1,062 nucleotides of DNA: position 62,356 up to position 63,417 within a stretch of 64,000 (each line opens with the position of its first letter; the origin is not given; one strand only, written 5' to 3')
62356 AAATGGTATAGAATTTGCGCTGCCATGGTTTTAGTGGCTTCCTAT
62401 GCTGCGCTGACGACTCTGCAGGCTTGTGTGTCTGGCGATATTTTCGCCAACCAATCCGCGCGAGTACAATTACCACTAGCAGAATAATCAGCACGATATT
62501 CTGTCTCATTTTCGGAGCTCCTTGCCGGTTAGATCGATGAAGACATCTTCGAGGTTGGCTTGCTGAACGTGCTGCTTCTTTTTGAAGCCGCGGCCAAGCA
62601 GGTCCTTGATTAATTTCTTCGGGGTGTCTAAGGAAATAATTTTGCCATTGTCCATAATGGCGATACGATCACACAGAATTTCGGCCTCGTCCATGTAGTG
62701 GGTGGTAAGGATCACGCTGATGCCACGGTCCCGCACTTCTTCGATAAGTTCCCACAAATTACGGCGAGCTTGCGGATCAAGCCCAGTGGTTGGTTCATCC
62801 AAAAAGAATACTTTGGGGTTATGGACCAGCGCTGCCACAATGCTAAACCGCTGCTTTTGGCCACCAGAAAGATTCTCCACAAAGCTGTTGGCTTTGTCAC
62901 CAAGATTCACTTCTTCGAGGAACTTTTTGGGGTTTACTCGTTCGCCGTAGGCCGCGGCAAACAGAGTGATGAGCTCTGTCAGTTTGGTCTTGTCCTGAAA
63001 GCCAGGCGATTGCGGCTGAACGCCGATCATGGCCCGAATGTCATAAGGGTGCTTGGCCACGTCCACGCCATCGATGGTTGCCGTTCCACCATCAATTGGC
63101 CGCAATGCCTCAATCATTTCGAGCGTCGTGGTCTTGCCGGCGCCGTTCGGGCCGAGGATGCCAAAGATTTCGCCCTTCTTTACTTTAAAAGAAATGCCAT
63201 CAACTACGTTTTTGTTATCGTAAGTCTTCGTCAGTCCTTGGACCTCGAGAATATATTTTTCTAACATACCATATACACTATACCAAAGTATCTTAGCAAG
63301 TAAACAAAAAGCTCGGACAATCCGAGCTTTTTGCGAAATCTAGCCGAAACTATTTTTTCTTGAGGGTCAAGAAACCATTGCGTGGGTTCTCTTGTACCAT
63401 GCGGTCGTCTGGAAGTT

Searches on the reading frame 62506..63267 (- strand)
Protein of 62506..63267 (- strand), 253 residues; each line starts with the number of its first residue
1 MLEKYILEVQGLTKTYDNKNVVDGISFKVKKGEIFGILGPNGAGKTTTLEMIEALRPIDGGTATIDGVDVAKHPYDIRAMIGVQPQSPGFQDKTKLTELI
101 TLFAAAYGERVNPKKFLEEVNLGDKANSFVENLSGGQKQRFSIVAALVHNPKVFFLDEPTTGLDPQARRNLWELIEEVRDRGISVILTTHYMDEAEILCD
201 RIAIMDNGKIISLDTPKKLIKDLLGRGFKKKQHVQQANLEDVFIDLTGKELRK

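Call 62: find_encoding_contigs(protein=window:62506-63267:-, flank=10000, max_places=2)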
Protein window:62506-63267:- (253 aa): 2 contigs read that carry it; 1 place shown.
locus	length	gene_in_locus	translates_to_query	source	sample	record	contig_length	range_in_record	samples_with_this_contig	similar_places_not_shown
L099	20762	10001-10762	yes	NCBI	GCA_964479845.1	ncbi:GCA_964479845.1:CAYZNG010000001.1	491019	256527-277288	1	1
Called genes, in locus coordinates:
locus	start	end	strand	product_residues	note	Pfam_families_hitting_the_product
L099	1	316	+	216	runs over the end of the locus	PF02390:Methyltransf_4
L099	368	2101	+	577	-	PF26549:Tricorn_N (faint)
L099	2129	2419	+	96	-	PF01329:Pterin_4a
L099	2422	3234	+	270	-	PF00730:HhH-GPD, PF00633:HHH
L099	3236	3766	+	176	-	-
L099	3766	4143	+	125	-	-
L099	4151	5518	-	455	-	PF01566:Nramp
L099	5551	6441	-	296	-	PF21088:MS_channel_1st, PF00924:MS_channel_2nd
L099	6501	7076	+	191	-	PF01300:Sua5_yciO_yrdC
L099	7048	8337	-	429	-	PF01225:Mur_ligase, PF08245:Mur_ligase_M, PF02875:Mur_ligase_C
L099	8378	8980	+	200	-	-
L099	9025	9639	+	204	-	-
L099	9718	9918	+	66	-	-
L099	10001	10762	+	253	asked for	PF02463:SMC_N (faint), PF00005:ABC_tran, PF13175:AAA_15 (faint), PF13304:AAA_21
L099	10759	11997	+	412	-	PF12698:ABC2_membrane_3, PF01061:ABC2_membrane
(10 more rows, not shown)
